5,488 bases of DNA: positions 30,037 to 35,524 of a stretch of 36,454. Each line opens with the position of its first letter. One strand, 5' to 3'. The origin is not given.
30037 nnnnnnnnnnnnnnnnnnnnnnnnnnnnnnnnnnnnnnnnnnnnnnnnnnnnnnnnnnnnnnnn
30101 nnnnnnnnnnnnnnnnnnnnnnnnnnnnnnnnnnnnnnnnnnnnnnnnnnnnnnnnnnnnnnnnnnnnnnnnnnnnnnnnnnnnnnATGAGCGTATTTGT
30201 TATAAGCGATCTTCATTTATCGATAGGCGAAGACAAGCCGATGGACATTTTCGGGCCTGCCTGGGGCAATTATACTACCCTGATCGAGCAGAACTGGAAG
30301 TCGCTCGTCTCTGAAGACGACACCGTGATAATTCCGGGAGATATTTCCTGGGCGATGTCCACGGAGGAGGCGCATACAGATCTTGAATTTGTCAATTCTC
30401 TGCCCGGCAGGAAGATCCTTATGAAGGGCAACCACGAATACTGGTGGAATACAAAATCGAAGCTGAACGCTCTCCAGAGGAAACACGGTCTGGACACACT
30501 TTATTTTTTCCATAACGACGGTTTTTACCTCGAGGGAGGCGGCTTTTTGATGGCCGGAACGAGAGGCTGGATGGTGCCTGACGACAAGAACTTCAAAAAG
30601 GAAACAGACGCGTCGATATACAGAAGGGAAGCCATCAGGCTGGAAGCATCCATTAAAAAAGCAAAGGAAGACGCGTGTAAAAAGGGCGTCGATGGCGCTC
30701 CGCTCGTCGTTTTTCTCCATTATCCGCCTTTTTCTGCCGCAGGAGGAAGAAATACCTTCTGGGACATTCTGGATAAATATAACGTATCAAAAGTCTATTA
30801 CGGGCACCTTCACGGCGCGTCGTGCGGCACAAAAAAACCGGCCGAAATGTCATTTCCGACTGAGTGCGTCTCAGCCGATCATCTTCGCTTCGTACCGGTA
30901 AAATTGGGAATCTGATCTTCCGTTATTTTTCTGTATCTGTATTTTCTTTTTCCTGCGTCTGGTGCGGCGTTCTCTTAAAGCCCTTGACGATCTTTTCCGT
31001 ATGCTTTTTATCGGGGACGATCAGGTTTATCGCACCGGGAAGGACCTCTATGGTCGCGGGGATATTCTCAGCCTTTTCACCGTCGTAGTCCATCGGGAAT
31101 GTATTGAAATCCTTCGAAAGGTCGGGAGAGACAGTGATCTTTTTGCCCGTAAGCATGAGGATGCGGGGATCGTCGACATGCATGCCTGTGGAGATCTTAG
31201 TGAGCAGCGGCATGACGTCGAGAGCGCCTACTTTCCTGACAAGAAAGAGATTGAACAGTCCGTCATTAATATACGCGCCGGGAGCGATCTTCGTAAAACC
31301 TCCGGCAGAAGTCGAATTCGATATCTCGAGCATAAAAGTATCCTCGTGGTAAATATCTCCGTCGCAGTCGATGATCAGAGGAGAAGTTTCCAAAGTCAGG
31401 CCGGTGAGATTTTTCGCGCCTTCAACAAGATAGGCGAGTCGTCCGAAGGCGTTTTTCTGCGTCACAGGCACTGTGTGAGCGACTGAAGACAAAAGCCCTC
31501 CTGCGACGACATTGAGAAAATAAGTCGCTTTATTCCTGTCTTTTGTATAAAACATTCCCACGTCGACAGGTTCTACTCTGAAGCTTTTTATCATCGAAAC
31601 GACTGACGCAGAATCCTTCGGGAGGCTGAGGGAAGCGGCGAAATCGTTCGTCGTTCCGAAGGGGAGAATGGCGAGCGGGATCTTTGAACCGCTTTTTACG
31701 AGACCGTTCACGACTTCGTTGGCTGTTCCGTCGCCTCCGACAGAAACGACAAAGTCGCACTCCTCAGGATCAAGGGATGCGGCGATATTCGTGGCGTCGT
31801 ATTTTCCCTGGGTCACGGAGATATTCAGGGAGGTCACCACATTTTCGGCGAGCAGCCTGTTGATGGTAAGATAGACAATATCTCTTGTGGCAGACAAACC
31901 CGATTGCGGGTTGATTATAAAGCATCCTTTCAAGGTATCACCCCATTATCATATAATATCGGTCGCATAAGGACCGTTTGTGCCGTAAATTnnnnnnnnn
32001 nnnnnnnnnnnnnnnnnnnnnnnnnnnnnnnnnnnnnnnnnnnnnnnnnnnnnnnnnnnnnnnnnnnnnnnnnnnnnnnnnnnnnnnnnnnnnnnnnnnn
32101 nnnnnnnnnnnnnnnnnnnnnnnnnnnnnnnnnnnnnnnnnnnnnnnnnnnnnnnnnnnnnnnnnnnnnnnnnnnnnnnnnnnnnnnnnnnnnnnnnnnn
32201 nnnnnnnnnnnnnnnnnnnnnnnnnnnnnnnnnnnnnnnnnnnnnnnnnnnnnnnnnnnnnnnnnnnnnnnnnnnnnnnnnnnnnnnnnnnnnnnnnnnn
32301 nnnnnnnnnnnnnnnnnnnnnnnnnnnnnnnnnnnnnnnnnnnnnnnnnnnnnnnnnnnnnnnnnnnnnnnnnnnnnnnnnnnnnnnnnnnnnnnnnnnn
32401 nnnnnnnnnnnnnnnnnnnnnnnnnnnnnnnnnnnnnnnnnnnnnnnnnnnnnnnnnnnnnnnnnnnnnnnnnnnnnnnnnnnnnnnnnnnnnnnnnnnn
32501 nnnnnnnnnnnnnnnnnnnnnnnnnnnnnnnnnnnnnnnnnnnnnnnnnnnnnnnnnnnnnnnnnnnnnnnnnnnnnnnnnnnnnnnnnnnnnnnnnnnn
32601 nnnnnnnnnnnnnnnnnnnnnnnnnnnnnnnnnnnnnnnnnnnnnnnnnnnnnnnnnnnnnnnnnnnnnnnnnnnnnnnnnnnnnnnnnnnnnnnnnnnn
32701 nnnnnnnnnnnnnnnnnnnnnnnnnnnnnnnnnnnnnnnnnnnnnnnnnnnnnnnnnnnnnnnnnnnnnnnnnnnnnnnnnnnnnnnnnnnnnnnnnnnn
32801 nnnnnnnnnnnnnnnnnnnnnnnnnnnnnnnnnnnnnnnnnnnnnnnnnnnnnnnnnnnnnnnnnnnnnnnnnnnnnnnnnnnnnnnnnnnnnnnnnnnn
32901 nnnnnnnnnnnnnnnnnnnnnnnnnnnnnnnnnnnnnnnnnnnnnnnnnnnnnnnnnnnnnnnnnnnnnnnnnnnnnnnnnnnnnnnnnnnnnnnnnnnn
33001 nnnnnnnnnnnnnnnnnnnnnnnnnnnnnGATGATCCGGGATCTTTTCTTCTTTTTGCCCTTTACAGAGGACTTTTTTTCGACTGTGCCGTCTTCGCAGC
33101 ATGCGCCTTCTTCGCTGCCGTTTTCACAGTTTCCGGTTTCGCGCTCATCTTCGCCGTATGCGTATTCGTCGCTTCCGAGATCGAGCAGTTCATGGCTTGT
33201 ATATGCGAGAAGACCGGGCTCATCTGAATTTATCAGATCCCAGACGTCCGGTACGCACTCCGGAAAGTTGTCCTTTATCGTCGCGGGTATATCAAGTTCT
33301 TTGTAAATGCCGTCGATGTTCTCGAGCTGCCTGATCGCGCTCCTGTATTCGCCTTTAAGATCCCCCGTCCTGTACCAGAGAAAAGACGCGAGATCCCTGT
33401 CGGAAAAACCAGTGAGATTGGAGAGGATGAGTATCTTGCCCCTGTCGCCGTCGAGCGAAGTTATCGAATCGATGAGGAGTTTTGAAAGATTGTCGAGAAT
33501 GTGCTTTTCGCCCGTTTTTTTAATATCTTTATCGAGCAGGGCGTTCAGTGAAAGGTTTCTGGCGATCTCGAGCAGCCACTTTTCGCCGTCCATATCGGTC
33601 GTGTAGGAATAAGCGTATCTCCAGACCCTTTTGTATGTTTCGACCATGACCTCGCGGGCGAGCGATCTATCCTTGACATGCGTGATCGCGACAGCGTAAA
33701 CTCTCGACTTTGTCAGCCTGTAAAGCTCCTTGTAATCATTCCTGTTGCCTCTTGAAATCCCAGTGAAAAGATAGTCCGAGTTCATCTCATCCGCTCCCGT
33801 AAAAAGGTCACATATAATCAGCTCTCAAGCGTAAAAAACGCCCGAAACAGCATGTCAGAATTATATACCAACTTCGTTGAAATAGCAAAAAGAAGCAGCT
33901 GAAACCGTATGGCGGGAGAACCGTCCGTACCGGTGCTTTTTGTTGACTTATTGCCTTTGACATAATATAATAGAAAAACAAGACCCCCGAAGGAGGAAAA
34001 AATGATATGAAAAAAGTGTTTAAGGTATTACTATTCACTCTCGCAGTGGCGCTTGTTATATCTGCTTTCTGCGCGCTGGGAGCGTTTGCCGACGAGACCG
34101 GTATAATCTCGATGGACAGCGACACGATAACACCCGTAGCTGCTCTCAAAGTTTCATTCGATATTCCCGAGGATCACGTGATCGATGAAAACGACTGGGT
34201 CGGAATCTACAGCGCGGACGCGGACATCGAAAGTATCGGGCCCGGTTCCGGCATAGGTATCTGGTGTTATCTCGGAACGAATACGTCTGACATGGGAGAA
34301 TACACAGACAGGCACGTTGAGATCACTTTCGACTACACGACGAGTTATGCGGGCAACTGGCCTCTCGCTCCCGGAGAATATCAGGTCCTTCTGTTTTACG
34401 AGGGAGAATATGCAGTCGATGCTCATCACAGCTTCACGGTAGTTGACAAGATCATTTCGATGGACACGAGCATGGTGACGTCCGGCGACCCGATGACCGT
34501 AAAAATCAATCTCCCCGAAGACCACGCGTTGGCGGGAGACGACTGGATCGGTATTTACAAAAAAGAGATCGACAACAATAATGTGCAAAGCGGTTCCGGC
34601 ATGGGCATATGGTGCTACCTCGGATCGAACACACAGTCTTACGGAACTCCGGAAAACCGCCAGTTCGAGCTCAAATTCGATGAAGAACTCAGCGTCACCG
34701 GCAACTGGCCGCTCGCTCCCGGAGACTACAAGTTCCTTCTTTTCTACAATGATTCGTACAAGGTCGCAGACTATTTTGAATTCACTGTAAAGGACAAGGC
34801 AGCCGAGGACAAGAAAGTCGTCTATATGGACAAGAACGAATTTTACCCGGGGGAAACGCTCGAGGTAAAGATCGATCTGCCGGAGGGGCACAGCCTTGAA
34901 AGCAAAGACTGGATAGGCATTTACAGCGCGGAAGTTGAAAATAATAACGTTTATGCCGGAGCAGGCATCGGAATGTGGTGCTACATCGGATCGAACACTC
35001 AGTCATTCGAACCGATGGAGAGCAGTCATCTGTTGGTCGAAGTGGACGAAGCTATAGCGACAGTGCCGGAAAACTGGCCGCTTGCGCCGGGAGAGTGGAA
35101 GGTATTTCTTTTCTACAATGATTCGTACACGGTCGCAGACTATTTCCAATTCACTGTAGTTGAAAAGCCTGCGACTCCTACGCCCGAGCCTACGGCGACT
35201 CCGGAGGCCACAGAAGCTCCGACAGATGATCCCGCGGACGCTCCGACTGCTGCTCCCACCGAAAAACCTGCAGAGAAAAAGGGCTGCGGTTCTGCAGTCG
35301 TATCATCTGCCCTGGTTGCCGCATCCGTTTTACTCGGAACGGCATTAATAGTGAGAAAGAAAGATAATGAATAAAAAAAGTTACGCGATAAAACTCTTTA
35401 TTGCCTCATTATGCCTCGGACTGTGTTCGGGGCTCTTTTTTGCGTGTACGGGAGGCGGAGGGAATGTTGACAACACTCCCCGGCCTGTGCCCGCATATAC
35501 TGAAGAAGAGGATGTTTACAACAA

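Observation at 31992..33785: One-polypeptide membrane-tethered ECF-like sigma factor with an extracellular DUF5050-type propeller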

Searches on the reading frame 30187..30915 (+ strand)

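Call 3: search_protein_families(library=pfam, proteins=[window:30187-30915:+], max_evalue=1)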
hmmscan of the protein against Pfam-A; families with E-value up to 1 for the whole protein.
window:30187-30915:+ (242 aa): 2 families
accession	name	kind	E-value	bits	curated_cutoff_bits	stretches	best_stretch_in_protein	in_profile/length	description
PF00149.33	Metallophos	-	4.1e-13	50.6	21.5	1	1-210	1-190/191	Calcineurin-like phosphoesterase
PF12850.12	Metallophos_2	-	0.0061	17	27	1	1-216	1-124/154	Calcineurin-like phosphoesterase superfamily domain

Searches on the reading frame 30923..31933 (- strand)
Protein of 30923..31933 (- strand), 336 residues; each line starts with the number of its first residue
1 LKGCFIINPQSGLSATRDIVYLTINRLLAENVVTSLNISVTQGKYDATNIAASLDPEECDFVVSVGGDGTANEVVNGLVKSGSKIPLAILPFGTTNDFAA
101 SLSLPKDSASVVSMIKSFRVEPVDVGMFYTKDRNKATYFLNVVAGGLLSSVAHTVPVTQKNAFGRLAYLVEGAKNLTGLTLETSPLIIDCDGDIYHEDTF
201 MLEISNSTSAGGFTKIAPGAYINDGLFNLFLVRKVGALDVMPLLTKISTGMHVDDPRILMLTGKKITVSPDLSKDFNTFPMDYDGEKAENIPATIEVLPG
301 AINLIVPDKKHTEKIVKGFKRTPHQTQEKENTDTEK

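Call 3: search_protein_families(library=pfam, proteins=[window:30923-31933:-], max_evalue=1)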
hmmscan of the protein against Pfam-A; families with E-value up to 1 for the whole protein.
window:30923-31933:- (336 aa): 3 families
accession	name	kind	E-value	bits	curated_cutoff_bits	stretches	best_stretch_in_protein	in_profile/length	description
PF00781.29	DAGK_cat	-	6.6e-28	97.3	23.6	1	4-127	3-124/125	Diacylglycerol kinase catalytic domain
PF19279.4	YegS_C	-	3e-24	86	27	1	142-305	2-157/158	YegS C-terminal NAD kinase beta sandwich-like domain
PF01513.26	NAD_kinase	-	8.3e-05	23.3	25.5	1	46-95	60-107/130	ATP-NAD kinase N-terminal domain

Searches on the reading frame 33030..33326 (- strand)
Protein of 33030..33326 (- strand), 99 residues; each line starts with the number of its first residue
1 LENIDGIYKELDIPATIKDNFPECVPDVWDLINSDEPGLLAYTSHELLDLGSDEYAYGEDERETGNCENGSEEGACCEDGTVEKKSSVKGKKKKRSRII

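Call 57: search_protein_families(library=pfam, proteins=[window:33030-33326:-], max_evalue=10)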
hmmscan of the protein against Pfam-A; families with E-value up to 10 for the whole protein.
seq(99 aa): 0 families

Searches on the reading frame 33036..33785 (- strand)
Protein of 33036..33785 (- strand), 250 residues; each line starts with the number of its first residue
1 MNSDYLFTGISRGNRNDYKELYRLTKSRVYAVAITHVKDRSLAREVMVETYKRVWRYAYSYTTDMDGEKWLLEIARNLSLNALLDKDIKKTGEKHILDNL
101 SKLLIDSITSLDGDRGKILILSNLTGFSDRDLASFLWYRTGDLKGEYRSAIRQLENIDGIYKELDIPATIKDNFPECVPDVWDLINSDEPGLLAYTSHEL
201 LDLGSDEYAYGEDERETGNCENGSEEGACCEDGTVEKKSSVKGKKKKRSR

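Call 18: search_solved_structures(query=window:33036-33785:-, max_evalue=1, show_alignments=3)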
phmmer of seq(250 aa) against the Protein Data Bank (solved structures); distinct sequences matched with E-value up to 1: 7.
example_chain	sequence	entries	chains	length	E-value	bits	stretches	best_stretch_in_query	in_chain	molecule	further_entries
4nqw_A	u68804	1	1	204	0.00034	23.5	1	7-79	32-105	ECF RNA polymerase sigma factor SigK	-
6dxo_A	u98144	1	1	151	0.024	17.5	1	13-154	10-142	RNA polymerase ECF-subfamily sigma factor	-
6dv9_F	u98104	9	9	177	0.03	17.2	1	30-154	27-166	ECF RNA polymerase sigma factor SigL | RNA polymerase sigma factor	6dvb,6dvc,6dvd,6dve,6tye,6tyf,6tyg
5uxx_A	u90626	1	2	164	0.086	15.7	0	17-154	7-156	RNA polymerase sigma factor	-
6in7_B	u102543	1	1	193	0.11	15.3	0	6-85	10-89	RNA polymerase sigma-H factor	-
8z6g_B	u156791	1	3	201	0.12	15.1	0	6-85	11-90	RNA polymerase sigma factor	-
8amz_O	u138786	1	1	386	0.69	12.7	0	39-95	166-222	PCI domain-containing protein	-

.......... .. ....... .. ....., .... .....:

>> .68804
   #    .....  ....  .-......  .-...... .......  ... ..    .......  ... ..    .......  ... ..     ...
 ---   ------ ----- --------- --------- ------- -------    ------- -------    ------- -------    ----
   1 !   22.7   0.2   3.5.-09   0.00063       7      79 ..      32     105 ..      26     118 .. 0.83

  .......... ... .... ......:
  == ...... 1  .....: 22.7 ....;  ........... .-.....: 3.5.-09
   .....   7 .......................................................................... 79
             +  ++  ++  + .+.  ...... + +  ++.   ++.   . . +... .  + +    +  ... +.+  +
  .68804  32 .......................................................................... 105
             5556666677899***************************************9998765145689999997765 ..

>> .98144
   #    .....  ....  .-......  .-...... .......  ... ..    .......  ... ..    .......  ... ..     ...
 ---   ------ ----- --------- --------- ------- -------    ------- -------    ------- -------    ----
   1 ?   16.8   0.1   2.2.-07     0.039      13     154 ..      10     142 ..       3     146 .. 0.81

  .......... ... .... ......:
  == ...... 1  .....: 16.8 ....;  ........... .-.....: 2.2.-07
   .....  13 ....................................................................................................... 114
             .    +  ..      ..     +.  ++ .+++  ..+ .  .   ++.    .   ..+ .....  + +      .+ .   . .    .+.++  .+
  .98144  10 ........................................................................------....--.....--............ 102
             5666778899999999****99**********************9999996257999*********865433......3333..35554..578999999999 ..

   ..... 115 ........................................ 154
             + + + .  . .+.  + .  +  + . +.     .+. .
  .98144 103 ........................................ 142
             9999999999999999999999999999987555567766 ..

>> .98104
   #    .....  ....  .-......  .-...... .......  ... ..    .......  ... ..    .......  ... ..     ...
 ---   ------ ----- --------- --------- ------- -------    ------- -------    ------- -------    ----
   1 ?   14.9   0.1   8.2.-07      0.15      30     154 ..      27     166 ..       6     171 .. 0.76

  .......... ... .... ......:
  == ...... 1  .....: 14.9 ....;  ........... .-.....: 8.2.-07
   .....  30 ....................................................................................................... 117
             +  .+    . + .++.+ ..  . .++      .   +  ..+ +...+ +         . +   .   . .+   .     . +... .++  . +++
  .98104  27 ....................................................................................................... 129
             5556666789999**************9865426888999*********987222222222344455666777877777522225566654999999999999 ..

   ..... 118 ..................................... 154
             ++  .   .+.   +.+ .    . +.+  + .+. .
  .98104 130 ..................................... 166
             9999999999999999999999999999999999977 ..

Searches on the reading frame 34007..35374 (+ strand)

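Call 3: search_protein_families(library=pfam, proteins=[window:34007-35374:+], max_evalue=1)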
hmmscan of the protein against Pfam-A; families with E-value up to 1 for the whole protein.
window:34007-35374:+ (455 aa): 8 families
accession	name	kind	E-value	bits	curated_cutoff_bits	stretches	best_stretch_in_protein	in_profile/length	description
PF17751.7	SKICH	-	1.1e-11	45.5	23.4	3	273-317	3-48/103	SKICH domain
PF16562.11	HECW_N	-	1.9e-05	25.1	26.7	1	34-74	19-57/120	N-terminal domain of E3 ubiquitin-protein ligase HECW1 and 2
PF07495.19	Y_Y_Y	-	0.0025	18.1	26.6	1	235-260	34-59/65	Y_Y_Y domain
PF10517.14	DM13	-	0.013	16.5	25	0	265-312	52-98/105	Electron transfer DM13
PF00622.36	SPRY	-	0.078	13.5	26.3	0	178-224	15-63/121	SPRY domain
PF07703.20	A2M_BRD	-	0.12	13.2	22.7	0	225-290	57-121/140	Alpha-2-macroglobulin bait region domain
PF22221.2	NigD_N-like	-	0.15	12.4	24.6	0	305-323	32-50/78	Lipoprotein BF3042 OB domain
PF01456.22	Mucin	-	0.42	11.1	34.7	1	385-444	72-133/143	Mucin-like glycoprotein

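Call 4: search_protein_families(library=ncbifam, proteins=[window:34007-35374:+], max_evalue=1)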
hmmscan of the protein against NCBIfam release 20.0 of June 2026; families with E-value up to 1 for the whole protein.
window:34007-35374:+ (455 aa): 6 families
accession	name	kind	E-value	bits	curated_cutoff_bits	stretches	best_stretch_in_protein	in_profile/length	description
NF041673.1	transregRamA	equivalog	0.00092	18.4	500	0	159-200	24-65/280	acetate metabolism transcriptional regulator RamA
NF033186.1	internalin_K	exception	0.0027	16.2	1100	1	361-425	480-544/604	class 1 internalin InlK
NF050191.1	Npun_F0296_dom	domain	0.003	17.9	29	0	61-145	23-101/158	Npun_F0296 family exosortase-dependent surface protein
NF006790.0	PRK09294.1-4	equivalog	0.0047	15.8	716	1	134-168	119-153/418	phthiocerol/phthiodiolone dimycocerosyl transferase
NF041335.1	surf_glcprot_Halo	equivalog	0.0066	14.6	1100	1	389-442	804-857/862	ArtA-dependent S-layer glycoprotein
NF041431.1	S_layer_MEMAR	equivalog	0.014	13.8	600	1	381-437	754-809/819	MEMAR_RS02690 family S-layer glycoprotein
